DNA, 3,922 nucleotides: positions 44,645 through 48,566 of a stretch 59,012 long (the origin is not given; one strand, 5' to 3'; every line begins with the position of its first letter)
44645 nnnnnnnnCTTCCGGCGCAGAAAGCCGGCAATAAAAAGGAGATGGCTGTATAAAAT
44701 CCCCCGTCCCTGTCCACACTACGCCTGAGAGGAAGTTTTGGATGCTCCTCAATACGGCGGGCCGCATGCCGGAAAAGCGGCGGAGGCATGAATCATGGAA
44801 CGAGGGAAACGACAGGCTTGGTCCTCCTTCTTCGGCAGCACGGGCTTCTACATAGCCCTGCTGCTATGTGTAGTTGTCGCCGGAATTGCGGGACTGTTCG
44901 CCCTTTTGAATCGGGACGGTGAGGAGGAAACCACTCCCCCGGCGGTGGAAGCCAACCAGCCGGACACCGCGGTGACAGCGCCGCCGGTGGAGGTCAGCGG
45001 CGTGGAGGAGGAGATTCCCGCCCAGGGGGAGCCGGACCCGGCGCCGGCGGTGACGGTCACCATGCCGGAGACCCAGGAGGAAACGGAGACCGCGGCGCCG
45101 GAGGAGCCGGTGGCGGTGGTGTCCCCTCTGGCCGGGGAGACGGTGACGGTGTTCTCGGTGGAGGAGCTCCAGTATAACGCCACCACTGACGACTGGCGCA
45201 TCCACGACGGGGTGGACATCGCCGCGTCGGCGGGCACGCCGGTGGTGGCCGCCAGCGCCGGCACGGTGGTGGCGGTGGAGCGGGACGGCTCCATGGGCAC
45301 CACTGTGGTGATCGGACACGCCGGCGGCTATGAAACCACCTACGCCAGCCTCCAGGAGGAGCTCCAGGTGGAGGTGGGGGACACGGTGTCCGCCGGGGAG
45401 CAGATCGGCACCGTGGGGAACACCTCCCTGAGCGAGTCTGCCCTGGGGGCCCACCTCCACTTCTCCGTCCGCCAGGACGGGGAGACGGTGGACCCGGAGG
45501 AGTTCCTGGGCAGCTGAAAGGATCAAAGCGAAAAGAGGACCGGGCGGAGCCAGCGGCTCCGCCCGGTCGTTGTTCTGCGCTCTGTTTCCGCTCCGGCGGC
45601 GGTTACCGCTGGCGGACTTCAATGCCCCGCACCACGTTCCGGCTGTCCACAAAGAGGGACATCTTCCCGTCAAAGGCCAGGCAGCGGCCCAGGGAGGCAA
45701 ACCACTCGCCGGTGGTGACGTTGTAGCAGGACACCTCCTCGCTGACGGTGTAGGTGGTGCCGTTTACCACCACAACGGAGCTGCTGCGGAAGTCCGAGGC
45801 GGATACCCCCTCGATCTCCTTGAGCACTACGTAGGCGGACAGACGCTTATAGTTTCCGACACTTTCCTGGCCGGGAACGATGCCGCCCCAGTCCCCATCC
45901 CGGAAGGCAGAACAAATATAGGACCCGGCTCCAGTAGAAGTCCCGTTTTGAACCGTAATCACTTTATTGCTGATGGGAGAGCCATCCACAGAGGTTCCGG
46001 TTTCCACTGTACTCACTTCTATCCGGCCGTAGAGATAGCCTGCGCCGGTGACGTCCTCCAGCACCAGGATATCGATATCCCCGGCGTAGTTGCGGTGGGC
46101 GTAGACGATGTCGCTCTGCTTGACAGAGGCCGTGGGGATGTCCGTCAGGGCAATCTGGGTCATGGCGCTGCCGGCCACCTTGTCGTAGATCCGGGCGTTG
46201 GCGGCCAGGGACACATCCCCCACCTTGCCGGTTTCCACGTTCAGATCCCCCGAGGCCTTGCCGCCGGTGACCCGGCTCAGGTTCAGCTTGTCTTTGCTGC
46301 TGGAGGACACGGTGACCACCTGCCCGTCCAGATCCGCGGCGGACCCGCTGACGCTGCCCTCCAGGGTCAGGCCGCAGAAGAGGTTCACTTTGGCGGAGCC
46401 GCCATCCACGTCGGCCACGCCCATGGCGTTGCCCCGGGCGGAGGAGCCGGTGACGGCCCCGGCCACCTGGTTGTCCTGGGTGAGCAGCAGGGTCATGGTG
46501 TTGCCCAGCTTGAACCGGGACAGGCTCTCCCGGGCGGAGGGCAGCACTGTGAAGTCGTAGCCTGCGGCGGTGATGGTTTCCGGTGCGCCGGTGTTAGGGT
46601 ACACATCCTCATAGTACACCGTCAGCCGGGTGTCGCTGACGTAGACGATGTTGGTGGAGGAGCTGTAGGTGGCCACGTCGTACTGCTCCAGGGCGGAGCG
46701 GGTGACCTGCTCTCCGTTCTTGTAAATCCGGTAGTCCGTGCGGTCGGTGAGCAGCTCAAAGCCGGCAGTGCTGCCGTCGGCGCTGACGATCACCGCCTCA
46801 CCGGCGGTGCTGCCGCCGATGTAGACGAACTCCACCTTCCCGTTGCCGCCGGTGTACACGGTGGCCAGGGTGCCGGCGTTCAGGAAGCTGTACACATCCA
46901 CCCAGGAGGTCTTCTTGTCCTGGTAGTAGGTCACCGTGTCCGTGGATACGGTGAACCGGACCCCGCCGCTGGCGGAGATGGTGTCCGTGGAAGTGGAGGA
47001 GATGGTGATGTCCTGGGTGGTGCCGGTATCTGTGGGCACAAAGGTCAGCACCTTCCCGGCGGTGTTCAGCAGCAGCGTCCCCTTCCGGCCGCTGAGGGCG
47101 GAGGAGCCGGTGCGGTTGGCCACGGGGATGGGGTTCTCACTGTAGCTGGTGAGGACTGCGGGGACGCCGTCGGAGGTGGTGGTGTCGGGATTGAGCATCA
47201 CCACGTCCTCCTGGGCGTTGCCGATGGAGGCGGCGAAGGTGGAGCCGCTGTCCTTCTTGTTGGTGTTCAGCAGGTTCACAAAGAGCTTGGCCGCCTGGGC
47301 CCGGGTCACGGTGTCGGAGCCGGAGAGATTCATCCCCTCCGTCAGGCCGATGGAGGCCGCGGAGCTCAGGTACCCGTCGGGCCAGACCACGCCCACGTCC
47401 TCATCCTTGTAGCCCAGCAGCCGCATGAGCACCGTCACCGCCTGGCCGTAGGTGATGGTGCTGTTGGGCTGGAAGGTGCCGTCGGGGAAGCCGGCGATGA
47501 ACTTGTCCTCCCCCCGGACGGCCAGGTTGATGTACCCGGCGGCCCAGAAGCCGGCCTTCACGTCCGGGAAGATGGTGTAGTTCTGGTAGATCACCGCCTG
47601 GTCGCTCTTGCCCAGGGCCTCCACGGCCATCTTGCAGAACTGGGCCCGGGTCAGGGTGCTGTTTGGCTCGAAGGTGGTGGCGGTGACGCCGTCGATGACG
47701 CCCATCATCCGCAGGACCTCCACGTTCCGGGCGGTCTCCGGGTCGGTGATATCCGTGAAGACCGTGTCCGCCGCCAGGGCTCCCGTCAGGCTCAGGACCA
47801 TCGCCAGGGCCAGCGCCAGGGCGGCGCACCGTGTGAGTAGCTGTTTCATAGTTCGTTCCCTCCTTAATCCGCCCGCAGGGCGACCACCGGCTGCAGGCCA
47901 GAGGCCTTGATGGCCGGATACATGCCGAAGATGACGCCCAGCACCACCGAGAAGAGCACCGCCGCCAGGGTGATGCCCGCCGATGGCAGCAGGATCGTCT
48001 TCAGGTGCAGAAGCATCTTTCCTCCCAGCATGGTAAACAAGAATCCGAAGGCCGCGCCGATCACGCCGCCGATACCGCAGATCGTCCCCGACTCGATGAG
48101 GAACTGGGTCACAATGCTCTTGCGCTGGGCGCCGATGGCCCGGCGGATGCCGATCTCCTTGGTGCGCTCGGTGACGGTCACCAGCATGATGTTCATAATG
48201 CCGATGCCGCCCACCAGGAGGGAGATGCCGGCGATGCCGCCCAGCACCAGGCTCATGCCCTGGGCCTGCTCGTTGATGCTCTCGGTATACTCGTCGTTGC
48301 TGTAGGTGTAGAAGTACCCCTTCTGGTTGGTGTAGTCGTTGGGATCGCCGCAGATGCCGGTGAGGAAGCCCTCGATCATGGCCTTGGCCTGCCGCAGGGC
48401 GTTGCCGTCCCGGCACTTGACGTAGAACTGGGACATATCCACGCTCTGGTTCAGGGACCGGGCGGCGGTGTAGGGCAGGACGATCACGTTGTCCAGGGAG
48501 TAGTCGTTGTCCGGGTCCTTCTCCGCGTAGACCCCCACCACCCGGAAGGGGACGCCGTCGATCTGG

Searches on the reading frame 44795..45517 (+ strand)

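Call 47: search_protein_families(library=pfam, proteins=[window:44795-45517:+], max_evalue=0.00001)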
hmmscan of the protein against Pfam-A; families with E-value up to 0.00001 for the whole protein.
window:44795-45517:+ (240 aa): 1 family
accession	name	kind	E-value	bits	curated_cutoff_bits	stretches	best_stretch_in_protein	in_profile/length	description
PF01551.29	Peptidase_M23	-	1.7e-30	105.5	28.7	1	136-234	2-96/96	Peptidase family M23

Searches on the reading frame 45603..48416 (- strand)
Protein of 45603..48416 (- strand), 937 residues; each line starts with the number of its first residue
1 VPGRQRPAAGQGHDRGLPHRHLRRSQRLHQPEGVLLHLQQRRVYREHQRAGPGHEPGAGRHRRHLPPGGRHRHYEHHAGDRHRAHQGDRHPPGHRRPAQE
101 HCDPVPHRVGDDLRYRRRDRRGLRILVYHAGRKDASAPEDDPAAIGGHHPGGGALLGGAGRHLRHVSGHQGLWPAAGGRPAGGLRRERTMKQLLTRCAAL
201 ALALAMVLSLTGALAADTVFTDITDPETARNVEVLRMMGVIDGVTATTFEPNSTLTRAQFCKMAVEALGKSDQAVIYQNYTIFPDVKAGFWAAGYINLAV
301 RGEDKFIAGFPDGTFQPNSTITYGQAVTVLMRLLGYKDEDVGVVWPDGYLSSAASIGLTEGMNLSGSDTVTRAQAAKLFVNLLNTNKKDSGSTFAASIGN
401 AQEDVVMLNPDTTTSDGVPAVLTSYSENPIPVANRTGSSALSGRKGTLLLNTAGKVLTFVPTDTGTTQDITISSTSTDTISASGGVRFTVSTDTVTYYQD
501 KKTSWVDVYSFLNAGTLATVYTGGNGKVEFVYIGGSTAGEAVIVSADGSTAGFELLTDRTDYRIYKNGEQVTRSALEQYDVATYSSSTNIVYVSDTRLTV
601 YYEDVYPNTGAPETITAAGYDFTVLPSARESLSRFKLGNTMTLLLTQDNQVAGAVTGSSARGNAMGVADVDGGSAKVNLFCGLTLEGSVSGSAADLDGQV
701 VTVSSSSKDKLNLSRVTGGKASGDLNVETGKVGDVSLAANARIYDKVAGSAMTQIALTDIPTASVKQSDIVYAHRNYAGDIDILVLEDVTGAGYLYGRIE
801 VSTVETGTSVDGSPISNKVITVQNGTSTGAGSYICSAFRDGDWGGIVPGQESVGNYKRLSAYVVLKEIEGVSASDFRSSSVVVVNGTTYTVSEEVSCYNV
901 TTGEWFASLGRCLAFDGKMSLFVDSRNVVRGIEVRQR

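Call 47: search_protein_families(library=pfam, proteins=[window:45603-48416:-], max_evalue=0.00001)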
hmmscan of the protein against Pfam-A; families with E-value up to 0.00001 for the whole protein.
window:45603-48416:- (937 aa): 1 family
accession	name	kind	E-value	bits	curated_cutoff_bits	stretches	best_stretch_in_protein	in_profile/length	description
PF00395.25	SLH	-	9.3e-15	54.8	20.8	0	283-326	2-43/44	S-layer homology domain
